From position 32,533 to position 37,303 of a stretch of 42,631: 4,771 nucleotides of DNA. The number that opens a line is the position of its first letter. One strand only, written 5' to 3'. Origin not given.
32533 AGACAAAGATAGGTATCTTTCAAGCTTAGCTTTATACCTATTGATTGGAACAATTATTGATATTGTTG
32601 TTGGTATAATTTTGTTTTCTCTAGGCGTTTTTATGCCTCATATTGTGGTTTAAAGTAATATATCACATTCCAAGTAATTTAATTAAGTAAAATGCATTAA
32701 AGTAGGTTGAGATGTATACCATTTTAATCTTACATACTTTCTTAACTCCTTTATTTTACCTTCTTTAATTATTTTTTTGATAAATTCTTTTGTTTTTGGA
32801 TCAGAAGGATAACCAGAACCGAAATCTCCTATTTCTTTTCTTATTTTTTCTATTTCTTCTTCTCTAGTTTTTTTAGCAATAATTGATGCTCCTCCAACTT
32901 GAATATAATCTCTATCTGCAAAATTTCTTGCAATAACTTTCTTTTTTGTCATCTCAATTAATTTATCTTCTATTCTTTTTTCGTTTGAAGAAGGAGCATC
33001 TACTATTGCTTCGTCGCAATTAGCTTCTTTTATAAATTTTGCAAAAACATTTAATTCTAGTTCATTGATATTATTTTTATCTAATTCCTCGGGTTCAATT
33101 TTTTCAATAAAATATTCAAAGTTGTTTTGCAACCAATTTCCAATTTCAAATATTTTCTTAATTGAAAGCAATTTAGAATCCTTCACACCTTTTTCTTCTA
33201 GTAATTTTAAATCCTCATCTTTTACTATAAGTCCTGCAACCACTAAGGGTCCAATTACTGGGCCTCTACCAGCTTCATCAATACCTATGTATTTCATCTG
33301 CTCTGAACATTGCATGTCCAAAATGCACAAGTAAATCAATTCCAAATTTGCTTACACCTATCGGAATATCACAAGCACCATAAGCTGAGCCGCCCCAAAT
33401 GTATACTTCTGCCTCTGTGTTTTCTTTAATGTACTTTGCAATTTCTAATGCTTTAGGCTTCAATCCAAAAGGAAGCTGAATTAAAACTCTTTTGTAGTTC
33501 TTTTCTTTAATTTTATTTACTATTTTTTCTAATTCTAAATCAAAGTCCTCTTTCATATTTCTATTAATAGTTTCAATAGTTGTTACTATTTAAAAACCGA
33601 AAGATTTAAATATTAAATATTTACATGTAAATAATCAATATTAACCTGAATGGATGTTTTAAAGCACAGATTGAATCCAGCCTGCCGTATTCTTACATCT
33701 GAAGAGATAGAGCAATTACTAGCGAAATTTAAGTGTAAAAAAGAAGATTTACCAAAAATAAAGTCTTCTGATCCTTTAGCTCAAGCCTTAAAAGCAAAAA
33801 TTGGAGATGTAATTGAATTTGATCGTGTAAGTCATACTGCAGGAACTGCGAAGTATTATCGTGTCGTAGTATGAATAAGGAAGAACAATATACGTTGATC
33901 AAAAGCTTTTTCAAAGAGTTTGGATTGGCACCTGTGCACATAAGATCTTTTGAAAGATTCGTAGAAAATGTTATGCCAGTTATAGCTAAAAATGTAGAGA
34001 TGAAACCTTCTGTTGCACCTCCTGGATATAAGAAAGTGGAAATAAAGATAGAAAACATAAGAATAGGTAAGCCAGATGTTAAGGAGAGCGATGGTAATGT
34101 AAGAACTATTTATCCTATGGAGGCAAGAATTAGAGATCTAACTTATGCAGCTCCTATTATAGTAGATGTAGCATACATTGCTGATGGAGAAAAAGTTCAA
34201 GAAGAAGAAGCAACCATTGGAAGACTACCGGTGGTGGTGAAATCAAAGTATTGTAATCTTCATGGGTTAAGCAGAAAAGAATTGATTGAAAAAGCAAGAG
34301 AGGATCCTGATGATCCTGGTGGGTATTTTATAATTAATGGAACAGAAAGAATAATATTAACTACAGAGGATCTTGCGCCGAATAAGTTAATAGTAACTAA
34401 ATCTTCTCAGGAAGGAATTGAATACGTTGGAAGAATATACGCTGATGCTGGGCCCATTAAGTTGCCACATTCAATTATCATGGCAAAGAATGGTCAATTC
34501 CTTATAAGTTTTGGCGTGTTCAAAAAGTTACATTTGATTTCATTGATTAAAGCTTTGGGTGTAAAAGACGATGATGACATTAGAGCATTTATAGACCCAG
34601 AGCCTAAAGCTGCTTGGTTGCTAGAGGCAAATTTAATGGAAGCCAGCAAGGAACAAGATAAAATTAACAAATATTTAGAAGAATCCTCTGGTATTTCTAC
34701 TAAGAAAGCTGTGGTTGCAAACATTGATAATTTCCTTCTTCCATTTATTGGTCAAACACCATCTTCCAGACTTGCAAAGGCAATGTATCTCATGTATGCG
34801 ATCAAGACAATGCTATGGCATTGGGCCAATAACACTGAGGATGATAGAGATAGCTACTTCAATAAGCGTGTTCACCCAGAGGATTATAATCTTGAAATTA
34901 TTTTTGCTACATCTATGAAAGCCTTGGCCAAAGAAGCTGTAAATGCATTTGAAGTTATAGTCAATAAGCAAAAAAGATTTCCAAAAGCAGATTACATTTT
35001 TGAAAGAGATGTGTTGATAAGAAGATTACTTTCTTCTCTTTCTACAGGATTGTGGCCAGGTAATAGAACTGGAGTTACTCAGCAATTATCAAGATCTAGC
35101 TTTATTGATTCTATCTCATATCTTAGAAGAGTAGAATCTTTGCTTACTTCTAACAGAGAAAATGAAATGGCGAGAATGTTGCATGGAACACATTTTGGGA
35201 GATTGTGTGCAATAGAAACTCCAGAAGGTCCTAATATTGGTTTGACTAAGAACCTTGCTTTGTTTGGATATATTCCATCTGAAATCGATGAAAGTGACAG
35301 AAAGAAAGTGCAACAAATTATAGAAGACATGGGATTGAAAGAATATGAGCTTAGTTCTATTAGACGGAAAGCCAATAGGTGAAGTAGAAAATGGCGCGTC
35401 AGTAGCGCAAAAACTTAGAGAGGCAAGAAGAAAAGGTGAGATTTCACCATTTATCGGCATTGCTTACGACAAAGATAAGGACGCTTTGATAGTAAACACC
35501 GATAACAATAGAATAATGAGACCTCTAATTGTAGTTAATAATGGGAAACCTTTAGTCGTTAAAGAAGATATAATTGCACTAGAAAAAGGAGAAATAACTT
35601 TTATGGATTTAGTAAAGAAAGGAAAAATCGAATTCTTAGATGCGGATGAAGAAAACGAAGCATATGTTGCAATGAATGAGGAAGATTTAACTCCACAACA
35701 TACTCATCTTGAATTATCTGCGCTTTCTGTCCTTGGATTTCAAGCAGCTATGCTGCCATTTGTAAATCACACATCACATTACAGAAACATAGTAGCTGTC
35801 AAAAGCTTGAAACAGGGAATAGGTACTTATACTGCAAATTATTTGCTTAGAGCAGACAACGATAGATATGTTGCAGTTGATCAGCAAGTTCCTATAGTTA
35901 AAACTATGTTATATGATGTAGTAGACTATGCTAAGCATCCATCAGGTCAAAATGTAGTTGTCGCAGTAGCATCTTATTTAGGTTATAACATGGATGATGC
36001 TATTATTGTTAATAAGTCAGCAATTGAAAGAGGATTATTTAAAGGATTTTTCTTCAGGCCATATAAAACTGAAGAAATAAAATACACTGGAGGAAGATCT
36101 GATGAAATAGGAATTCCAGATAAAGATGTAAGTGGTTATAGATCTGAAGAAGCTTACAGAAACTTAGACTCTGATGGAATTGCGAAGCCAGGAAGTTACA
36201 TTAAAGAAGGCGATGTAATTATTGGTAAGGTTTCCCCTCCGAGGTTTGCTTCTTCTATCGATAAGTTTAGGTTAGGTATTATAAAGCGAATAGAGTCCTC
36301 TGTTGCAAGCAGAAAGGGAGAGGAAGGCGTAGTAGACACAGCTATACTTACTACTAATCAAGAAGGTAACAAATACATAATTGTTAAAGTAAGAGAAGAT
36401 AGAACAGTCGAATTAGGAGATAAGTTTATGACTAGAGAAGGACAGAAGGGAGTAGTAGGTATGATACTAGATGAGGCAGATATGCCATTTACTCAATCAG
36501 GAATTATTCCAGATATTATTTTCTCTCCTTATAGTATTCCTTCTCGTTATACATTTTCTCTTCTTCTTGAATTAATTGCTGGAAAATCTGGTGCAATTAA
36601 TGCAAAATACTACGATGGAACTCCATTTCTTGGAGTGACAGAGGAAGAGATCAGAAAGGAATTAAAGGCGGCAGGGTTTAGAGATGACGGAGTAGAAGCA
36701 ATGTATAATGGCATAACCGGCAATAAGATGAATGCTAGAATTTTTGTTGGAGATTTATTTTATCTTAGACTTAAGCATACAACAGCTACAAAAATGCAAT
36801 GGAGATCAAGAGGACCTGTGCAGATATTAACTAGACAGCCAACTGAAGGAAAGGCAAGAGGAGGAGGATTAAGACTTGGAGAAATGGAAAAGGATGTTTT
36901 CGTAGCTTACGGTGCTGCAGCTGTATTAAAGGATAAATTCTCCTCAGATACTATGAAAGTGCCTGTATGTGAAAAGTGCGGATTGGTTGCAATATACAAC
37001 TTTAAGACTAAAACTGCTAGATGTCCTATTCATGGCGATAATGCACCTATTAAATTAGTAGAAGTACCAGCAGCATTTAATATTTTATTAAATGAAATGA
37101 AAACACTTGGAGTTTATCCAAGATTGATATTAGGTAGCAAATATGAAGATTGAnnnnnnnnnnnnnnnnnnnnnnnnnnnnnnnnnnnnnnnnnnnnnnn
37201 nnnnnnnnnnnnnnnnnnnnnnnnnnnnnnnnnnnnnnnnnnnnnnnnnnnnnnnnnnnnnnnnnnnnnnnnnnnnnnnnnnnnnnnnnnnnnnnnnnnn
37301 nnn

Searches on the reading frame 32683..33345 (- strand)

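Call 14: search_protein_families(library=pfam, proteins=[window:32683-33345:-])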
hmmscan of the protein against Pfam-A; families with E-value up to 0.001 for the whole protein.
window:32683-33345:- (220 aa): 1 family
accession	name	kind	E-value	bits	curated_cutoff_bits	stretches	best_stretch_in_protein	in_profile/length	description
PF01351.25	RNase_HII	-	5.7e-42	144.3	25.8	1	20-211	1-198/199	Ribonuclease HII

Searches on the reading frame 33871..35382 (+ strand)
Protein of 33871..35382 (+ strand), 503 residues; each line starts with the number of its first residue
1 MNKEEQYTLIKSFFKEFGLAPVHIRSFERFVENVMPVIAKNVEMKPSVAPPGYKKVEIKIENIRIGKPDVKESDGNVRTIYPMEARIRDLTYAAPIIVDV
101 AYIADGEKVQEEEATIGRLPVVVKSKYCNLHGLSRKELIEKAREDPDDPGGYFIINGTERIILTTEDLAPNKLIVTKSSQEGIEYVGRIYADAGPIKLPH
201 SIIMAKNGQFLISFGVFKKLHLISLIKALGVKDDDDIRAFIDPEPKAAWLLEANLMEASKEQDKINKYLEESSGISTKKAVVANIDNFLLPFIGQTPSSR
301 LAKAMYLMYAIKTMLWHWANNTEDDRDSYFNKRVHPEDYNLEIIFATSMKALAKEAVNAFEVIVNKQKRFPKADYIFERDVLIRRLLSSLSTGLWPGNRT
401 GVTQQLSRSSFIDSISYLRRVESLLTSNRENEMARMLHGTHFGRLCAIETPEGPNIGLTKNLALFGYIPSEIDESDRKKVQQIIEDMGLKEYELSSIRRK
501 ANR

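Call 13: search_protein_families(library=pfam, proteins=[window:33871-35382:+])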
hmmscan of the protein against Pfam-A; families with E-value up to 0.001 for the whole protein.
window:33871-35382:+ (503 aa): 3 families
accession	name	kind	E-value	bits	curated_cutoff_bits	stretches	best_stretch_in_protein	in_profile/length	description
PF04563.20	RNA_pol_Rpb2_1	-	5.7e-41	140.7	28.2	1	19-185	2-156/203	RNA polymerase beta subunit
PF04565.21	RNA_pol_Rpb2_3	-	1e-17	64.4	21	1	404-466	1-66/68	RNA polymerase Rpb2, domain 3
PF04561.19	RNA_pol_Rpb2_2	-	0.00059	20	21.7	0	218-334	50-189/190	RNA polymerase Rpb2, domain 2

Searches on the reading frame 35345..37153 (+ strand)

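Call 14: search_protein_families(library=pfam, proteins=[window:35345-37153:+])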
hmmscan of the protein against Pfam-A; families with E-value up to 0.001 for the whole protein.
window:35345-37153:+ (602 aa): 4 families
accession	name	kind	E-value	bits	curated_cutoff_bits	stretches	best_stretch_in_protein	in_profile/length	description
PF00562.33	RNA_pol_Rpb2_6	-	6.3e-114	381.4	23.4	1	134-505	2-373/373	RNA polymerase Rpb2, domain 6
PF04560.25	RNA_pol_Rpb2_7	-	2.6e-21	76.3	32.1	1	507-595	1-85/87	RNA polymerase Rpb2, domain 7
PF04566.18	RNA_pol_Rpb2_4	-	2.9e-16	59.7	28.7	1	4-65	1-62/62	RNA polymerase Rpb2, domain 4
PF04567.22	RNA_pol_Rpb2_5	-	9.5e-08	33.2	21.1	1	86-119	1-34/66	RNA polymerase Rpb2, domain 5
